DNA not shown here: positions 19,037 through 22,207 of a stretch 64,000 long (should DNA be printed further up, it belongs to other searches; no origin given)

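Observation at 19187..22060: Catalytically dead GH2-like ectodomain fused to a multi-pass membrane domain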

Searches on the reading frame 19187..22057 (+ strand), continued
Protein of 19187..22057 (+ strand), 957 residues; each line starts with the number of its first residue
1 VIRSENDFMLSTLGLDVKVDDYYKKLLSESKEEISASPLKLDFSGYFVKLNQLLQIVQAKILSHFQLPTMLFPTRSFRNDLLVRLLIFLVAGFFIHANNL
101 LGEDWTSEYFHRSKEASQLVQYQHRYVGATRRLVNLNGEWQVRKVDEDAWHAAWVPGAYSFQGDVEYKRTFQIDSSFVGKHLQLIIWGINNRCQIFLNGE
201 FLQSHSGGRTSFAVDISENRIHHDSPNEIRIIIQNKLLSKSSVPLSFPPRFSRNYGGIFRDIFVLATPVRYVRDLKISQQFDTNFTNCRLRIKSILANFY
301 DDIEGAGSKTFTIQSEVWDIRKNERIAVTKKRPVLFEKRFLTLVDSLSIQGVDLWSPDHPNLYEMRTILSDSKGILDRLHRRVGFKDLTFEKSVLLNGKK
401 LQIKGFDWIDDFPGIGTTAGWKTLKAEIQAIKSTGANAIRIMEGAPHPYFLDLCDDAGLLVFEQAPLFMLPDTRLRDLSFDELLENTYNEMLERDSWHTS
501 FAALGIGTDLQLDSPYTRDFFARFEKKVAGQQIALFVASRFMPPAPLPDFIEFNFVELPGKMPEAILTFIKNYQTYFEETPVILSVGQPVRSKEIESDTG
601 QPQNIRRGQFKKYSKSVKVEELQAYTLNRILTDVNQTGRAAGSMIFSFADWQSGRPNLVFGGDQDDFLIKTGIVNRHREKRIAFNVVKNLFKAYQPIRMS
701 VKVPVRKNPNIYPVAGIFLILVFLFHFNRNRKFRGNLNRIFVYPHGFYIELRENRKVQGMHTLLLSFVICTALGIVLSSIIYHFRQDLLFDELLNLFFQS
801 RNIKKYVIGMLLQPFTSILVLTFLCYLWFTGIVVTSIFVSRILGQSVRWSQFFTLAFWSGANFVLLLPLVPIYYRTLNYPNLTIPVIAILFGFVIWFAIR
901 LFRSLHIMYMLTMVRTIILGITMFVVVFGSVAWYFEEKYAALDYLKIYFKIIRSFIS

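Call 6: find_homologous_proteins(query=window:19187-22057:+, max_evalue=0.00001)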
Query window:19187-22057:+ (957 aa): 809 proteins with E <= 0.00001 among 8000 candidates; the best 120 are listed.
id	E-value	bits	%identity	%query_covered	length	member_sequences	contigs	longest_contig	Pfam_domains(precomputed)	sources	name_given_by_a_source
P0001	0.0e+0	2168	100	99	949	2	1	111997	PF02837.25,PF02836.24,PF00703.28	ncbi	-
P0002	0.0e+0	1809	83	99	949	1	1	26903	PF02837.25,PF02836.24,PF00703.28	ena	-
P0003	4.2e-252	857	44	91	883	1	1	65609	PF02837.25,PF04893.23,PF02836.24,PF00703.28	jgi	-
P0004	5.1e-220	751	39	91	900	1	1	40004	PF02836.24,PF00703.28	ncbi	ncbi:MAG: glycoside hydrolase family 2 TIM barrel-domain containing protein [bacterium]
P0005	1.1e-216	740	40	90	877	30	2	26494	PF02836.24,PF00703.28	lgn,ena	-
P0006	1.1e-214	734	39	90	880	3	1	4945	PF02837.25,PF04893.23,PF02836.24,PF00703.28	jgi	-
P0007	2.0e-210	719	38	92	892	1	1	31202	PF02836.24,PF00703.28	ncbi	-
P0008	6.0e-209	715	40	86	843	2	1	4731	PF02836.24,PF00703.28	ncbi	ncbi:MAG: glycoside hydrolase family 2 protein [bacterium]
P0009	1.9e-194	667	37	88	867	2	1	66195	PF02836.24,PF00703.28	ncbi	ncbi:MAG: glycoside hydrolase family 2 TIM barrel-domain containing protein [bacterium]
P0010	1.9e-193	663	38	89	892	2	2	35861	PF02836.24,PF00703.28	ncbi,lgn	ncbi:MAG: glycoside hydrolase family 2 protein [bacterium]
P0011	8.9e-189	648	35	91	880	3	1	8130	PF02837.25,PF02836.24,PF00703.28,PF22666.3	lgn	-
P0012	3.6e-184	633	36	89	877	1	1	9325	PF02837.25,PF04893.23,PF02836.24,PF00703.28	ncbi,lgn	ncbi:MAG: glycoside hydrolase family 2 TIM barrel-domain containing protein [bacterium]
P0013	5.3e-105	371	29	87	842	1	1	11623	PF02837.25,PF02836.24,PF00703.28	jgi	-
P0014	5.3e-105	371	29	89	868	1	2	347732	PF02837.25,PF02836.24,PF00703.28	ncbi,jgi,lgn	-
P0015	1.8e-102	362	28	86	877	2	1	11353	PF02837.25,PF02836.24,PF00703.28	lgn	-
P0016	1.9e-102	362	29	86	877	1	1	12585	PF02837.25,PF02836.24,PF00703.28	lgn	-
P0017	1.3e-100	356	27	86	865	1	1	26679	PF02837.25,PF02836.24,PF00703.28,PF22666.3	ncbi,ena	-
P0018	1.0e-96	343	28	86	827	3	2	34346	PF02837.25,PF02836.24,PF00703.28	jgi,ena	-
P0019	4.0e-96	341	27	86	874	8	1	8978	PF02837.25,PF02836.24,PF00703.28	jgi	-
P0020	2.7e-95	338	28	84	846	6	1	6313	PF02836.24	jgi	-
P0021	4.8e-95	338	26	84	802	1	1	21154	PF02836.24,PF00703.28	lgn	-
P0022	4.0e-93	331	26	85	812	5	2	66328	PF02836.24,PF00703.28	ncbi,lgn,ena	ncbi:MAG: hypothetical protein C4326_10675 [Ignavibacteria bacterium]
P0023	9.2e-93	330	29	85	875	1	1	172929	PF02836.24,PF00703.28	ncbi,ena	-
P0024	4.2e-89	318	27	84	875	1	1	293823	PF04893.23,PF02836.24,PF00703.28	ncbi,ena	-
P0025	1.7e-77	280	26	88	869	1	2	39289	PF02836.24,PF00703.28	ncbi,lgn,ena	ncbi:MAG: glycoside hydrolase family 2 TIM barrel-domain containing protein [Candidatus Kryptoniota 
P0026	4.0e-76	275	26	87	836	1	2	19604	PF02836.24,PF00703.28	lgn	-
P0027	5.7e-75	271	26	88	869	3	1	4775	PF02836.24,PF00703.28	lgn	-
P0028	9.5e-74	267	25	87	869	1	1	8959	PF02836.24,PF00703.28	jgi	jgi:beta-galactosidase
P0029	1.3e-72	263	26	85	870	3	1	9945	PF02836.24,PF00703.28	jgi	jgi:hypothetical protein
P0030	1.3e-70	257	26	87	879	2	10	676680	PF02837.25,PF02836.24,PF00703.28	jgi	jgi:beta-galactosidase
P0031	7.0e-69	251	25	86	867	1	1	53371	PF02836.24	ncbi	-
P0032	6.4e-68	248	25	86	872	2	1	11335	PF02836.24,PF00703.28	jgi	-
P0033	2.5e-67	246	25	88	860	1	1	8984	PF02836.24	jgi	jgi:hypothetical protein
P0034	2.6e-67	246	24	82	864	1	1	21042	PF02837.25,PF02836.24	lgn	-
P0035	1.2e-66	244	24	91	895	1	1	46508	PF02836.24,PF00703.28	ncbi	-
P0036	7.4e-66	241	27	72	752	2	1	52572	PF02836.24,PF00703.28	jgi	jgi:hypothetical protein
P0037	1.1e-65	240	25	82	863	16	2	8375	PF02836.24,PF00703.28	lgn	-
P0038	3.6e-64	235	24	86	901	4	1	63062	PF02837.25,PF02836.24,PF00703.28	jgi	jgi:hypothetical protein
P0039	8.2e-64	234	23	85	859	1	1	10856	PF02836.24,PF00703.28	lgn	-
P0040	8.3e-63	231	23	91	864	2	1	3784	PF02836.24,PF00703.28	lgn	-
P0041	9.7e-63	231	24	86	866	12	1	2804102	PF02836.24,PF00703.28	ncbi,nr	ncbi:MAG: hypothetical protein JSW63_12045 [Ignavibacterium sp.]|nr:MAG: hypothetical protein JSW63_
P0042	1.3e-57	214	22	85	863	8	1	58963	PF02836.24,PF00703.28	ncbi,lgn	-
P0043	9.2e-39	151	27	61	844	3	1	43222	PF02837.25,PF02836.24,PF00703.28,PF22666.3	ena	-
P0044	4.5e-32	129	24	57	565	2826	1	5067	PF02837.25,PF00331.27,PF02836.24,PF00703.28,PF22666.3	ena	-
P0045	9.5e-31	125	23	57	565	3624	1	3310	PF02837.25,PF02836.24,PF00703.28,PF22666.3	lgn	-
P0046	1.1e-30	125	25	57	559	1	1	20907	PF02836.24,PF00703.28,PF22666.3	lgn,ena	-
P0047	1.4e-30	124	24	61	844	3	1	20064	PF02837.25,PF02836.24,PF00703.28,PF22666.3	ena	-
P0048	2.2e-28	117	24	57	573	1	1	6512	PF02837.25,PF00331.27,PF02836.24,PF00703.28,PF22666.3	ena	-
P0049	1.2e-25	108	25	59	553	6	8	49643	PF02837.25,PF02836.24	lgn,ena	-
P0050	1.4e-25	108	24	57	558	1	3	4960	PF02837.25,PF02836.24,PF00703.28,PF22666.3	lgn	-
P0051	1.9e-25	107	25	39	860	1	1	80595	PF02837.25,PF13364.13,PF16355.12,PF02836.24,PF00703.28,PF22666.3,PF11721.15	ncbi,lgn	ncbi:MAG: glycoside hydrolase family 2 TIM barrel-domain containing protein [Ferruginibacter sp.]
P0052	2.2e-25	107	24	56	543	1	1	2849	PF02837.25,PF02836.24,PF00703.28,PF22666.3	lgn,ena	-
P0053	2.4e-25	107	24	56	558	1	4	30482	PF02837.25,PF02836.24,PF00703.28,PF22666.3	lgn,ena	-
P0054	7.3e-25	105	24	56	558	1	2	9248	PF02837.25,PF02836.24,PF00703.28,PF22666.3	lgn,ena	-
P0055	9.0e-25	105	24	56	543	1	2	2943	PF02837.25,PF02836.24,PF00703.28,PF22666.3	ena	-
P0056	9.0e-25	105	24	56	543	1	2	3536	PF02837.25,PF02836.24,PF00703.28,PF22666.3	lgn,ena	-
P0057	9.9e-25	105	24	56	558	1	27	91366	PF02837.25,PF02836.24,PF00703.28,PF22666.3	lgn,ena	-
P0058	1.4e-24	104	24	56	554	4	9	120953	PF02836.24,PF00703.28,PF22666.3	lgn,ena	-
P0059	1.4e-24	104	24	56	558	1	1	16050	PF02837.25,PF02836.24,PF00703.28,PF22666.3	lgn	-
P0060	1.6e-24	104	27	39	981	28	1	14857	PF02837.25,PF00754.32,PF22633.4,PF16355.12,PF02836.24,PF00703.28,PF18565.8,PF22666.3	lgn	-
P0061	1.5e-23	101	24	57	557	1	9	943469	PF02836.24,PF00703.28,PF22666.3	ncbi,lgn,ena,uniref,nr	ncbi:hypothetical protein H8S75_02735 [Hungatella sp. L12]|uniref:Beta-galactosidase n=1 Tax=Hungate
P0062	1.6e-23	101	24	57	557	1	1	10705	PF02836.24,PF00703.28,PF22666.3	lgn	-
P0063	1.6e-23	101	26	37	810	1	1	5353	PF02837.25,PF16355.12,PF02836.24,PF00703.28,PF18565.8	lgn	-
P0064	1.8e-23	101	24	57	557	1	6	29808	PF02836.24,PF00703.28,PF22666.3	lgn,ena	-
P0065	1.9e-23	101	23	57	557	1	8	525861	PF02836.24,PF00703.28,PF22666.3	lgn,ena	-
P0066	2.3e-23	100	23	57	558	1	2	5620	PF02837.25,PF02836.24,PF00703.28,PF22666.3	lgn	-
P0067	2.5e-23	100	23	59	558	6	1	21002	PF02837.25,PF02836.24,PF00703.28,PF22666.3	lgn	-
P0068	2.6e-23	100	23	57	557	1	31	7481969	PF02836.24,PF00703.28,PF22666.3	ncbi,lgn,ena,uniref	ncbi:glycoside hydrolase family 2 protein [Hungatella sp. SB206]|uniref:glycoside hydrolase family 2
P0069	2.6e-23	100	23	57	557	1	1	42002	PF02836.24,PF00703.28,PF22666.3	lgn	-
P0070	2.7e-23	100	23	57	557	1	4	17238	PF02836.24,PF00703.28,PF22666.3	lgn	-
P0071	2.8e-23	100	23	57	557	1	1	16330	PF02836.24,PF00703.28,PF22666.3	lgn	-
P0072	2.8e-23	100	24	59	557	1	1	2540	PF02836.24,PF22666.3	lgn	-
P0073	2.9e-23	100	23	57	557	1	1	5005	PF02837.25,PF02836.24,PF00703.28,PF22666.3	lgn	-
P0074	2.9e-23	100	23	57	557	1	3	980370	PF02836.24,PF00703.28,PF22666.3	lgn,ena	-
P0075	2.9e-23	100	23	57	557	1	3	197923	PF02836.24,PF00703.28,PF22666.3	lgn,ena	-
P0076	3.0e-23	100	24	57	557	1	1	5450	PF02836.24,PF00703.28,PF22666.3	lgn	-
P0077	3.0e-23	100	25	56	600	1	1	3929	PF02836.24,PF00703.28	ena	-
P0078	3.0e-23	100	23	57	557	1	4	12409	PF02836.24,PF00703.28,PF22666.3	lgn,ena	-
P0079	3.1e-23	100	23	57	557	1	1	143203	PF02836.24,PF00703.28,PF22666.3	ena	-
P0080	3.1e-23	100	23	57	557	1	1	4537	PF02836.24,PF00703.28,PF22666.3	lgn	-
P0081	3.2e-23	100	23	57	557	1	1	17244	PF02836.24,PF00703.28,PF22666.3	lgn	-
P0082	3.2e-23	100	23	57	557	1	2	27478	PF02836.24,PF00703.28,PF22666.3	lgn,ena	-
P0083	3.4e-23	100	23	57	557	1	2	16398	PF02836.24,PF00703.28,PF22666.3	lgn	-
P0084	3.4e-23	100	23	57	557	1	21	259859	PF02836.24,PF00703.28,PF22666.3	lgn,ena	-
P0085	3.5e-23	100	23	57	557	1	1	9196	PF02836.24,PF00703.28,PF22666.3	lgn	-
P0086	3.5e-23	100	23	57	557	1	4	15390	PF02836.24,PF00703.28,PF22666.3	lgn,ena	-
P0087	3.5e-23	100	23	57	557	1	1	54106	PF02836.24,PF00703.28,PF22666.3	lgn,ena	-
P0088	3.6e-23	100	23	57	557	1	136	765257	PF02836.24,PF00703.28,PF22666.3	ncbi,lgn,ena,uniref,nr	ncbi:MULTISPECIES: glycoside hydrolase family 2 protein [Hungatella]|uniref:Beta-galactosidase n=1 T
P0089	3.6e-23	100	23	57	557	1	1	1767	PF02836.24,PF00703.28,PF22666.3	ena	-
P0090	3.6e-23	100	23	57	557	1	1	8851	PF02836.24,PF00703.28,PF22666.3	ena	-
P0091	3.6e-23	100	23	57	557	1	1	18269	PF02836.24,PF00703.28,PF22666.3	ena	-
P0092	3.7e-23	100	23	57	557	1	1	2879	PF02836.24,PF00703.28,PF22666.3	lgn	-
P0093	3.8e-23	100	23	57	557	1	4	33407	PF02836.24,PF00703.28,PF22666.3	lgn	-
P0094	3.8e-23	100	23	57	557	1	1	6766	PF02836.24,PF00703.28,PF22666.3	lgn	-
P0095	4.0e-23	100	23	57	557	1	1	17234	PF02836.24,PF00703.28,PF22666.3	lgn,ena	-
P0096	4.0e-23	100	23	57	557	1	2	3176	PF02836.24,PF00703.28,PF22666.3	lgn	-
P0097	4.1e-23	100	23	57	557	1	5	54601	PF02836.24,PF00703.28,PF22666.3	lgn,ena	-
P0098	4.2e-23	100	23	57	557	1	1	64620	PF02836.24,PF00703.28,PF22666.3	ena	-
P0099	4.4e-23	99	23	57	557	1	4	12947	PF02836.24,PF00703.28,PF22666.3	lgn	-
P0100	4.4e-23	99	23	57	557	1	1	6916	PF02836.24,PF00703.28,PF22666.3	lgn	-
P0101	4.5e-23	99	23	57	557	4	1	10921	PF02836.24,PF00703.28,PF22666.3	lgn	-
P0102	4.5e-23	99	23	57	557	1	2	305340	PF02836.24,PF00703.28,PF22666.3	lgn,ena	-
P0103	4.5e-23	99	24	57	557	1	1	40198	PF02836.24,PF00703.28,PF22666.3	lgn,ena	-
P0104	4.6e-23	99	23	57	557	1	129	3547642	PF02836.24,PF00703.28,PF22666.3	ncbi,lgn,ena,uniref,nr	ncbi:Beta-galactosidase [Hungatella hathewayi]|uniref:Beta-galactosidase n=1 Tax=Hungatella hatheway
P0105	4.7e-23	99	23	57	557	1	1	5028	PF02836.24,PF00703.28,PF22666.3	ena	-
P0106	4.8e-23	99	24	57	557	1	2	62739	PF02836.24,PF00703.28,PF22666.3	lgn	-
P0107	4.9e-23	99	23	57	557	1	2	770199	PF02836.24,PF00703.28,PF22666.3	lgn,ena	-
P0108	4.9e-23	99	23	57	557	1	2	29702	PF02836.24,PF00703.28,PF22666.3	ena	-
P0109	4.9e-23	99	23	57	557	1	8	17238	PF02836.24,PF00703.28,PF22666.3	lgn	-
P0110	5.0e-23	99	23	57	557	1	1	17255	PF02836.24,PF00703.28,PF22666.3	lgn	-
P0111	5.1e-23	99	23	57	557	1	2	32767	PF02836.24,PF00703.28,PF22666.3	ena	-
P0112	5.3e-23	99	23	59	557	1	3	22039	PF02836.24,PF22666.3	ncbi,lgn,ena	-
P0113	5.7e-23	99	23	57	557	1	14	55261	PF02836.24,PF00703.28,PF22666.3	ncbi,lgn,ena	-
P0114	5.7e-23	99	23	57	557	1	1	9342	PF02836.24,PF00703.28,PF22666.3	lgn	-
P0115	5.7e-23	99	23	57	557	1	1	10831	PF02836.24,PF00703.28,PF22666.3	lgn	-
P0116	6.1e-23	99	23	57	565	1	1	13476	PF02836.24,PF00703.28,PF22666.3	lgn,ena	-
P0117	6.1e-23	99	23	57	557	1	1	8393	PF02836.24,PF00703.28,PF22666.3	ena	-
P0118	6.2e-23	99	23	57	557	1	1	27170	PF02836.24,PF00703.28,PF22666.3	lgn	-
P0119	6.2e-23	99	23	57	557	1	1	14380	PF02836.24,PF00703.28,PF22666.3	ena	-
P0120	6.3e-23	99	24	57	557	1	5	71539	PF02836.24,PF00703.28,PF22666.3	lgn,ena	-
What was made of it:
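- Genuine fusion: 41 full-length homologues at 22-83% identity (call 6).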

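Call 11: search_protein_families(library=pfam, alignment_id=A1, max_evalue=0.01)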
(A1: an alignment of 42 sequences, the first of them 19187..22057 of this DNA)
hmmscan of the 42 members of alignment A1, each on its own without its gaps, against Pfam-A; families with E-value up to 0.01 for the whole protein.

A. member 1, window:19187-22057:+ (957 aa): 5 families
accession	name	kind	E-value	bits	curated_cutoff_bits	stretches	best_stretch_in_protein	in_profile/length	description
PF02836.23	Glyco_hydro_2_C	-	4.2e-11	43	21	1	392-467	6-81/302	Glycosyl hydrolases family 2, TIM barrel domain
PF00703.27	Glyco_hydro_2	-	5.7e-11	43.6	23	1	271-386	2-109/109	Glycosyl hydrolases family 2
PF02837.24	Glyco_hydro_2_N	-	3.2e-10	40.6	28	1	130-268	30-169/169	Glycosyl hydrolases family 2, sugar binding domain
PF22666.2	Glyco_hydro_2_N2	-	8.8e-05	23.1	27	1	164-239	49-123/167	Glycosyl hydrolase 2 galactose-binding domain-like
PF13364.12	BetaGal_ABD2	-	0.0054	17.9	23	0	158-235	29-108/112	Beta-galactosidase second all-beta domain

B. families by the number of members that match (of 42 scanned): 8 families
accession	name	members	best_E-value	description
PF02836.23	Glyco_hydro_2_C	42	9.2e-33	Glycosyl hydrolases family 2, TIM barrel domain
PF00703.27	Glyco_hydro_2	42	3e-15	Glycosyl hydrolases family 2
PF02837.24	Glyco_hydro_2_N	39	8.4e-13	Glycosyl hydrolases family 2, sugar binding domain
PF22666.2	Glyco_hydro_2_N2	23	2.6e-07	Glycosyl hydrolase 2 galactose-binding domain-like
PF04893.22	Yip1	19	2.7e-08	Yip1 domain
PF13364.12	BetaGal_ABD2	10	4.6e-05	Beta-galactosidase second all-beta domain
PF21467.3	BetaGal_gal-bd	1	0.0021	Beta-galactosidase, galactose-binding domain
PF03198.20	Glyco_hydro_72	1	0.0081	Glucanosyltransferase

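Call 12: list_cluster_members(proteins=[P0001, P0003, P0014, P0041])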
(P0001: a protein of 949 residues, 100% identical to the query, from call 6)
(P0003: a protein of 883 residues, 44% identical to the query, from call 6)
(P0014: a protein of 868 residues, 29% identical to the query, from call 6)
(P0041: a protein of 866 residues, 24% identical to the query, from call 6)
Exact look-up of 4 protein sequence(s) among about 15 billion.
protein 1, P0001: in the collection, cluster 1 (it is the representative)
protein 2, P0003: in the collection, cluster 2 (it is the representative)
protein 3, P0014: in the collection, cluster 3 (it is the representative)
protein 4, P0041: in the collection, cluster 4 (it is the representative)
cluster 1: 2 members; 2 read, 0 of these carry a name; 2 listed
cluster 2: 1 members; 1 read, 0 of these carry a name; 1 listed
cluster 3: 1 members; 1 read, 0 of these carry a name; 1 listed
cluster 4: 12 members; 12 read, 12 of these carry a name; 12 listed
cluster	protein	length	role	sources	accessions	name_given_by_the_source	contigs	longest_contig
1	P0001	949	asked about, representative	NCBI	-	-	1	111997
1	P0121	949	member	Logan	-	-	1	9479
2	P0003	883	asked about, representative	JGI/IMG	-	-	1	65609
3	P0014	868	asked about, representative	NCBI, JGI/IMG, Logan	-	-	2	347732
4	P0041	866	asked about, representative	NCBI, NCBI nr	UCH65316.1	MAG: hypothetical protein JSW63_12045 [Ignavibacterium sp.]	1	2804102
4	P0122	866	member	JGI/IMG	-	beta-galactosidase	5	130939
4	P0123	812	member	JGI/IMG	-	beta-galactosidase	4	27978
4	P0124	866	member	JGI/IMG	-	beta-galactosidase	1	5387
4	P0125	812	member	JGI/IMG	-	beta-galactosidase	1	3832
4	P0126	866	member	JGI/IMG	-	beta-galactosidase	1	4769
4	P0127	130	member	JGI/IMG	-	hypothetical protein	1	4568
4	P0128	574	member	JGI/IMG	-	beta-galactosidase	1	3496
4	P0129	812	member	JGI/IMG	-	beta-galactosidase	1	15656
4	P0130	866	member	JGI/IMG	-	beta-galactosidase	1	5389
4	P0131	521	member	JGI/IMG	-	beta-galactosidase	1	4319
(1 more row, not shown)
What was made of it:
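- Databases annotate relatives as beta-galactosidase or GH2 (calls 6, 12).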

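Call 21: find_encoding_contigs(protein=P0001, flank=10000, max_places=2)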
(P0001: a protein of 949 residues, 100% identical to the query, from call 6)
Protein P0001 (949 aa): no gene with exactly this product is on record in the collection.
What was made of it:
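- Tried and rejected: P0001 could not be located on a contig (call 21).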
